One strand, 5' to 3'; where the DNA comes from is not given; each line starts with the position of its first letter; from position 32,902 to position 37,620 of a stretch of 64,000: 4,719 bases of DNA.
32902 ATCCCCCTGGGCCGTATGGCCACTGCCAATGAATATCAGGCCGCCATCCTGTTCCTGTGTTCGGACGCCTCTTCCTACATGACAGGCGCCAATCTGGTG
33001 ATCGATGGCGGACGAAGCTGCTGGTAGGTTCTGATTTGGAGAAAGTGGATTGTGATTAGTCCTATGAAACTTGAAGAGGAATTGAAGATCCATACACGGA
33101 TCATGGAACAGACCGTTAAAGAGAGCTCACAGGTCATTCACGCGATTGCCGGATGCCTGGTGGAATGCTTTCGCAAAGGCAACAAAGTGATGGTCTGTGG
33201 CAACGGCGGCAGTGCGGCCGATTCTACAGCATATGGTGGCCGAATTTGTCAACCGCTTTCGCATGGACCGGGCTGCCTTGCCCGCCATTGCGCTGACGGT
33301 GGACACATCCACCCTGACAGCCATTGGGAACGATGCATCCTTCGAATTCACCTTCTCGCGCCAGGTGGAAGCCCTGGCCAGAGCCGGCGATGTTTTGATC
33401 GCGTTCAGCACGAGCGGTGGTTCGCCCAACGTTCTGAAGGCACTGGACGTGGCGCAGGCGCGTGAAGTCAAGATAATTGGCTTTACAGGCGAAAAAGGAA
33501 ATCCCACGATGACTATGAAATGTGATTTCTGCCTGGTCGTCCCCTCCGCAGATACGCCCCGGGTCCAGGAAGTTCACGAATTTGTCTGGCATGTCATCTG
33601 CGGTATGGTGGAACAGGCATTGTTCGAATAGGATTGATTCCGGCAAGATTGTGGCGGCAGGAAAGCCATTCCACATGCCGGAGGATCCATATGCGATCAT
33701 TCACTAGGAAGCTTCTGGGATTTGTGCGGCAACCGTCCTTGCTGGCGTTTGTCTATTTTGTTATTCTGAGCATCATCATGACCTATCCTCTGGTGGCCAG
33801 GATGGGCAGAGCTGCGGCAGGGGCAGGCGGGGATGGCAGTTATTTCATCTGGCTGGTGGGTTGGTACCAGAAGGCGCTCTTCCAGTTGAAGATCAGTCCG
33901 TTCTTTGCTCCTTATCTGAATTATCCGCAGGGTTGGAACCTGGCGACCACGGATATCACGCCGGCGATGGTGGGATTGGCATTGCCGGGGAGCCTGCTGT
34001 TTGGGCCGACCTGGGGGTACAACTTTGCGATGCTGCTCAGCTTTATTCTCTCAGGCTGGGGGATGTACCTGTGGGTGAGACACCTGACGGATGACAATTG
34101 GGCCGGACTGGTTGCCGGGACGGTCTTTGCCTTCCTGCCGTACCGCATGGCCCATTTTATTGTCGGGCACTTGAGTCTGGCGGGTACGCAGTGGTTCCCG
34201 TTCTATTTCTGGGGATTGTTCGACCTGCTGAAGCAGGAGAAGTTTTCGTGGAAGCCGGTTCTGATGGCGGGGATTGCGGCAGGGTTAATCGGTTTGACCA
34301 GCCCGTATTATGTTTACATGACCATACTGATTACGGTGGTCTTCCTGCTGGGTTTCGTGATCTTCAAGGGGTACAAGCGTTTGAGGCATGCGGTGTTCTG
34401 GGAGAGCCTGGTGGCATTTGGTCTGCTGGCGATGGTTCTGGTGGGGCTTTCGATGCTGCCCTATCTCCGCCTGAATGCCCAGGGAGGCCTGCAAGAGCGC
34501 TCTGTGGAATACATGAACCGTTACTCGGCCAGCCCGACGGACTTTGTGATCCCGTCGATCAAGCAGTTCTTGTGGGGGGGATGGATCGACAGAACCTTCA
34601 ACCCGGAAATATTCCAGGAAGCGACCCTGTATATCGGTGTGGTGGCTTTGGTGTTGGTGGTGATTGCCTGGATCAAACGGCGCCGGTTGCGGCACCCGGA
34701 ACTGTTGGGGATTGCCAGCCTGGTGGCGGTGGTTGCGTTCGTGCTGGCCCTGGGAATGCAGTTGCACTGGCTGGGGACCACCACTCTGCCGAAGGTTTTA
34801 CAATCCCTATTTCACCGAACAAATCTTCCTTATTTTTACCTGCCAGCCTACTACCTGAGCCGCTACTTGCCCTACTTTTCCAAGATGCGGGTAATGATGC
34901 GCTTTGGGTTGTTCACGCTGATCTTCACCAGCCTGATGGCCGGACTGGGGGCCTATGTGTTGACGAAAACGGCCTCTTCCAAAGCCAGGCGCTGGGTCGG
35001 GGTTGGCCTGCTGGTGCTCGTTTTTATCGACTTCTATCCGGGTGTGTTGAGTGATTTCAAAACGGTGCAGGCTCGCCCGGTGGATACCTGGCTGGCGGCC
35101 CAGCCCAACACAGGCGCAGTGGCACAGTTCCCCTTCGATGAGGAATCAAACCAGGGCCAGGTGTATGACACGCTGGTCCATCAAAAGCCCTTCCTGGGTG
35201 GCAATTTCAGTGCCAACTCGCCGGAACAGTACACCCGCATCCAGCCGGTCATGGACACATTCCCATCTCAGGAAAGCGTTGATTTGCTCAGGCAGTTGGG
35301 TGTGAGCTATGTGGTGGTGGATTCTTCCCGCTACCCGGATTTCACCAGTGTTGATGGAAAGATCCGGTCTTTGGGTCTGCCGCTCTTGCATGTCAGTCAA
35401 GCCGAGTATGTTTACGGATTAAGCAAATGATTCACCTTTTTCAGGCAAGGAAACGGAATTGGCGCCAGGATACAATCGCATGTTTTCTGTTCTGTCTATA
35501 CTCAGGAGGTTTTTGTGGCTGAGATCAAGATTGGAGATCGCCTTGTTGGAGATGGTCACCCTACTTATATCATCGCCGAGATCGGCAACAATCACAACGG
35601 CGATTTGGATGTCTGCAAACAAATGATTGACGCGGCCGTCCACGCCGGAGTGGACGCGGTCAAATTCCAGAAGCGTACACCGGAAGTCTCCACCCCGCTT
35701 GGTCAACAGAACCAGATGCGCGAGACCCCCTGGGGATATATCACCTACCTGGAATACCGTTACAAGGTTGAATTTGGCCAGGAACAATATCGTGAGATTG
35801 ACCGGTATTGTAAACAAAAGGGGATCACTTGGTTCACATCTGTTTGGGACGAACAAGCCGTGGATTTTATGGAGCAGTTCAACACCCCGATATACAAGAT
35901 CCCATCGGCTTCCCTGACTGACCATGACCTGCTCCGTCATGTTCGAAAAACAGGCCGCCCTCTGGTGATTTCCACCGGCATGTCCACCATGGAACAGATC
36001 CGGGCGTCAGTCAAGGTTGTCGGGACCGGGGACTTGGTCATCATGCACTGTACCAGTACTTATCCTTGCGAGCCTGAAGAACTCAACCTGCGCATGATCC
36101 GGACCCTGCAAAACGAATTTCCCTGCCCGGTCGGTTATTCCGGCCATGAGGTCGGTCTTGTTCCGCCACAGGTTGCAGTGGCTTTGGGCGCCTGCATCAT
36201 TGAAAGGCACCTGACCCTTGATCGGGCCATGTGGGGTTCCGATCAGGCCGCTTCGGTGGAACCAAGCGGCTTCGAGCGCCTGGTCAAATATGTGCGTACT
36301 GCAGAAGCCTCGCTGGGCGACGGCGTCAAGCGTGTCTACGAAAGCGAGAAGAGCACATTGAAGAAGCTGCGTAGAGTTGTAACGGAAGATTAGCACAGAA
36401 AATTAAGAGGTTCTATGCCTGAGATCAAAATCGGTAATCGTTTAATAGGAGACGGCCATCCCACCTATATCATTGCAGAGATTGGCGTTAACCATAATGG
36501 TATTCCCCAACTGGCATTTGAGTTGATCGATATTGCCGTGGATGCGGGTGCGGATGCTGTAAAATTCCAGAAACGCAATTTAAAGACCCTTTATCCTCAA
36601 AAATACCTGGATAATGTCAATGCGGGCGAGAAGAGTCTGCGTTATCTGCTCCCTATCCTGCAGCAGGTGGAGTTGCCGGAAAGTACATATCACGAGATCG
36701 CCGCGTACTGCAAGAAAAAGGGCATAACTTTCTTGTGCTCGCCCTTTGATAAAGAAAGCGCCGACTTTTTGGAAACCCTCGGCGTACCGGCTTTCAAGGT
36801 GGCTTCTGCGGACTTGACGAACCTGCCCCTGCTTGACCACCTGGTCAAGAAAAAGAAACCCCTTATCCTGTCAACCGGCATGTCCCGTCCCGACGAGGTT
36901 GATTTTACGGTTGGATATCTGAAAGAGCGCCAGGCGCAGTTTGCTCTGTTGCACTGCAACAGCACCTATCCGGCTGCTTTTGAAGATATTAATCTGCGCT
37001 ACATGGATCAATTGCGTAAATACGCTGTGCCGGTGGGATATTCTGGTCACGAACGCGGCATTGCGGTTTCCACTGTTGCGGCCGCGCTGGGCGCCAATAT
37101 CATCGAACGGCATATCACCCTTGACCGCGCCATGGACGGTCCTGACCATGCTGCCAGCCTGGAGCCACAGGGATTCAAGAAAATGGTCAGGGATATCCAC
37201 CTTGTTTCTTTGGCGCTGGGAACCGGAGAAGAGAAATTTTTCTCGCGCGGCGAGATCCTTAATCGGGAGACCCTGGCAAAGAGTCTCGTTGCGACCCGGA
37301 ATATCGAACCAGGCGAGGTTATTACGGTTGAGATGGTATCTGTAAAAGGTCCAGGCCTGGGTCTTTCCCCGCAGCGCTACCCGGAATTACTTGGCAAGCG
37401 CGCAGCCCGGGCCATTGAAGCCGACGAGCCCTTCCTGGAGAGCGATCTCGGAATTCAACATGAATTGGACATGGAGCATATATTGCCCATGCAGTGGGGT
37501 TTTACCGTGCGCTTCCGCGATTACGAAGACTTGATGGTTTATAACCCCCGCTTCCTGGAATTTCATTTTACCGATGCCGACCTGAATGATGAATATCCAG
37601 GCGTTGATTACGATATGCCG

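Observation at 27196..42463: Triplicated ulosonic-acid toolkit (3 NeuB-like, 3 NeuA-like) without the canonical sialic, legionaminic or pseudaminic precursor genes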

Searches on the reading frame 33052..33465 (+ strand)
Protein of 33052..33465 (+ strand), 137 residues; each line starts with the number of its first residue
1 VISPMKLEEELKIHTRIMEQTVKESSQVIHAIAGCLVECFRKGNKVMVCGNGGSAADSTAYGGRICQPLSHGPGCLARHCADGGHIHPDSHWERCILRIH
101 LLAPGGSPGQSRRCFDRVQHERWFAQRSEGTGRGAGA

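Call 4: search_protein_families(library=pfam, proteins=[window:33052-33465:+], max_evalue=0.01)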
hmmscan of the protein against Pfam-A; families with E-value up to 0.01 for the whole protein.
window:33052-33465:+ (137 aa): 1 family
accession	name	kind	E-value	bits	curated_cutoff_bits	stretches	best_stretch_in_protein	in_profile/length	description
PF13580.11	SIS_2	-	2.7e-07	31.2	27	1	15-60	7-52/138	SIS domain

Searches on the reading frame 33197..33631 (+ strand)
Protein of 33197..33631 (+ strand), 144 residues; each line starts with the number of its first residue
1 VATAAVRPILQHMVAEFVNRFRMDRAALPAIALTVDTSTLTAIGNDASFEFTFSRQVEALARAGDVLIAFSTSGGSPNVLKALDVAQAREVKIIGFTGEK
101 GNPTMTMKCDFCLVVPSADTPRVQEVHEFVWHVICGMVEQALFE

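Call 4: search_protein_families(library=pfam, proteins=[window:33197-33631:+], max_evalue=0.01)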
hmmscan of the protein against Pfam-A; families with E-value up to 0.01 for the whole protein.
window:33197-33631:+ (144 aa): 2 families
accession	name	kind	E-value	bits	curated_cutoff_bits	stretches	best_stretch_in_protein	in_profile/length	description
PF13580.11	SIS_2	-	2.3e-15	57.3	27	1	10-98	50-138/138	SIS domain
PF01380.27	SIS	-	1.4e-08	35.1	25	1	54-114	44-105/131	SIS domain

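Call 33: search_protein_families(library=ncbifam, proteins=[window:33197-33631:+], max_evalue=0.001)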
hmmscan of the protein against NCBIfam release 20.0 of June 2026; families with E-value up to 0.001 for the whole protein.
window:33197-33631:+ (144 aa): 11 families
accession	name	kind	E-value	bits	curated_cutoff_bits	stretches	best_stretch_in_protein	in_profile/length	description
NF010546.0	PRK13936.1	equivalog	1.6e-44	152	276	1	11-144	59-194/197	phosphoheptose isomerase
TIGR00441.1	gmhA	equivalog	1.6e-41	141.9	209.45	1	11-139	27-154/154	D-sedoheptulose 7-phosphate isomerase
NF001628.0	PRK00414.1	equivalog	2.7e-29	102.2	265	1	12-141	61-189/192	D-sedoheptulose 7-phosphate isomerase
NF008138.0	PRK10886.1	equivalog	8.1e-29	100.7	352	1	10-143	56-191/196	DnaA initiator-associating protein DiaA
NF010547.0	PRK13938.1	equivalog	3.1e-27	95.5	320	1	11-143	61-192/196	D-sedoheptulose 7-phosphate isomerase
NF040776.2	AlsR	equivalog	2.5e-06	26.7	400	1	58-121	171-233/279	transcriptional repressor AlsR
NF008458.0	PRK11337.1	equivalog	5.4e-05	22.3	378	1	59-122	184-246/293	MurR/RpiR family transcriptional regulator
NF041128.1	glucosaP_deam_GlmD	equivalog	9.1e-05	21.8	580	1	48-122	65-133/323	glucosamine-6-phosphate deaminase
NF010701.0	PRK14101.1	equivalog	0.00013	20.3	920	1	58-101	510-553/638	bifunctional transcriptional regulator/glucokinase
TIGR03127.2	RuMP_HxlB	equivalog_domain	0.00056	19.9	160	1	62-123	71-131/178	6-phospho-3-hexuloisomerase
NF003915.0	PRK05441.1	subfamily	0.00072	18.6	168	1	61-105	129-173/300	N-acetylmuramic acid 6-phosphate etherase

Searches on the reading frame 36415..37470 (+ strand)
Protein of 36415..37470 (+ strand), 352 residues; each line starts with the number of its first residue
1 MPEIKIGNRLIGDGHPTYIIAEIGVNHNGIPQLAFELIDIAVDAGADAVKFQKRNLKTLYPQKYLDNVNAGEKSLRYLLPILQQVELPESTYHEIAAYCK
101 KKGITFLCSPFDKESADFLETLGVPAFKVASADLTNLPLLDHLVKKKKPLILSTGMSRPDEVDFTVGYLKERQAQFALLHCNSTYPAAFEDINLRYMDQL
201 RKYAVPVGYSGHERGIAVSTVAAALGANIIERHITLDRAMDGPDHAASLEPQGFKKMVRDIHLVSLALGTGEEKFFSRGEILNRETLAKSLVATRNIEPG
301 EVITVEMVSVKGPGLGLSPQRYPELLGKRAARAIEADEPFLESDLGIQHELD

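Call 25: search_solved_structures(query=window:36415-37470:+, max_evalue=0.001, show_alignments=5)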
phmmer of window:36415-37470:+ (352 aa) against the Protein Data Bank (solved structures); distinct sequences matched with E-value up to 0.001: 8.
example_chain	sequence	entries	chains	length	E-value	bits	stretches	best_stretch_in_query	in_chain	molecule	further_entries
4ipi_A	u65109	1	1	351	6.3e-53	183.6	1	3-335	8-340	Polysialic acid capsule biosynthesis protein SiaC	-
1xuu_A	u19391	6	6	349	1.2e-52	182.7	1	3-335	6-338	polysialic acid capsule biosynthesis protein SiaC | N-acetylneuraminate synthase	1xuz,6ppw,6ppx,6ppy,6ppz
4ipj_A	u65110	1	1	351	1.2e-52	182.7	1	3-335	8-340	Polysialic acid capsule biosynthesis protein SiaC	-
2wqp_A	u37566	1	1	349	2.9e-51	178.1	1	3-335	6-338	POLYSIALIC ACID CAPSULE BIOSYNTHESIS PROTEIN SIAC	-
8h2c_A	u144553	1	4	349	1.5e-49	172.5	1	15-342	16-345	Pseudaminic acid synthase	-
6ncs_A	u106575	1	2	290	4.8e-46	161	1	3-272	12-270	N-acetylneuraminic acid (Sialic acid) synthetase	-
1vli_A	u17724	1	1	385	1e-45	159.9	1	4-345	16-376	Spore coat polysaccharide biosynthesis protein spsE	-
3g8r_A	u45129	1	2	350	6e-33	117.9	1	49-346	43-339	Probable spore coat polysaccharide biosynthesis protein E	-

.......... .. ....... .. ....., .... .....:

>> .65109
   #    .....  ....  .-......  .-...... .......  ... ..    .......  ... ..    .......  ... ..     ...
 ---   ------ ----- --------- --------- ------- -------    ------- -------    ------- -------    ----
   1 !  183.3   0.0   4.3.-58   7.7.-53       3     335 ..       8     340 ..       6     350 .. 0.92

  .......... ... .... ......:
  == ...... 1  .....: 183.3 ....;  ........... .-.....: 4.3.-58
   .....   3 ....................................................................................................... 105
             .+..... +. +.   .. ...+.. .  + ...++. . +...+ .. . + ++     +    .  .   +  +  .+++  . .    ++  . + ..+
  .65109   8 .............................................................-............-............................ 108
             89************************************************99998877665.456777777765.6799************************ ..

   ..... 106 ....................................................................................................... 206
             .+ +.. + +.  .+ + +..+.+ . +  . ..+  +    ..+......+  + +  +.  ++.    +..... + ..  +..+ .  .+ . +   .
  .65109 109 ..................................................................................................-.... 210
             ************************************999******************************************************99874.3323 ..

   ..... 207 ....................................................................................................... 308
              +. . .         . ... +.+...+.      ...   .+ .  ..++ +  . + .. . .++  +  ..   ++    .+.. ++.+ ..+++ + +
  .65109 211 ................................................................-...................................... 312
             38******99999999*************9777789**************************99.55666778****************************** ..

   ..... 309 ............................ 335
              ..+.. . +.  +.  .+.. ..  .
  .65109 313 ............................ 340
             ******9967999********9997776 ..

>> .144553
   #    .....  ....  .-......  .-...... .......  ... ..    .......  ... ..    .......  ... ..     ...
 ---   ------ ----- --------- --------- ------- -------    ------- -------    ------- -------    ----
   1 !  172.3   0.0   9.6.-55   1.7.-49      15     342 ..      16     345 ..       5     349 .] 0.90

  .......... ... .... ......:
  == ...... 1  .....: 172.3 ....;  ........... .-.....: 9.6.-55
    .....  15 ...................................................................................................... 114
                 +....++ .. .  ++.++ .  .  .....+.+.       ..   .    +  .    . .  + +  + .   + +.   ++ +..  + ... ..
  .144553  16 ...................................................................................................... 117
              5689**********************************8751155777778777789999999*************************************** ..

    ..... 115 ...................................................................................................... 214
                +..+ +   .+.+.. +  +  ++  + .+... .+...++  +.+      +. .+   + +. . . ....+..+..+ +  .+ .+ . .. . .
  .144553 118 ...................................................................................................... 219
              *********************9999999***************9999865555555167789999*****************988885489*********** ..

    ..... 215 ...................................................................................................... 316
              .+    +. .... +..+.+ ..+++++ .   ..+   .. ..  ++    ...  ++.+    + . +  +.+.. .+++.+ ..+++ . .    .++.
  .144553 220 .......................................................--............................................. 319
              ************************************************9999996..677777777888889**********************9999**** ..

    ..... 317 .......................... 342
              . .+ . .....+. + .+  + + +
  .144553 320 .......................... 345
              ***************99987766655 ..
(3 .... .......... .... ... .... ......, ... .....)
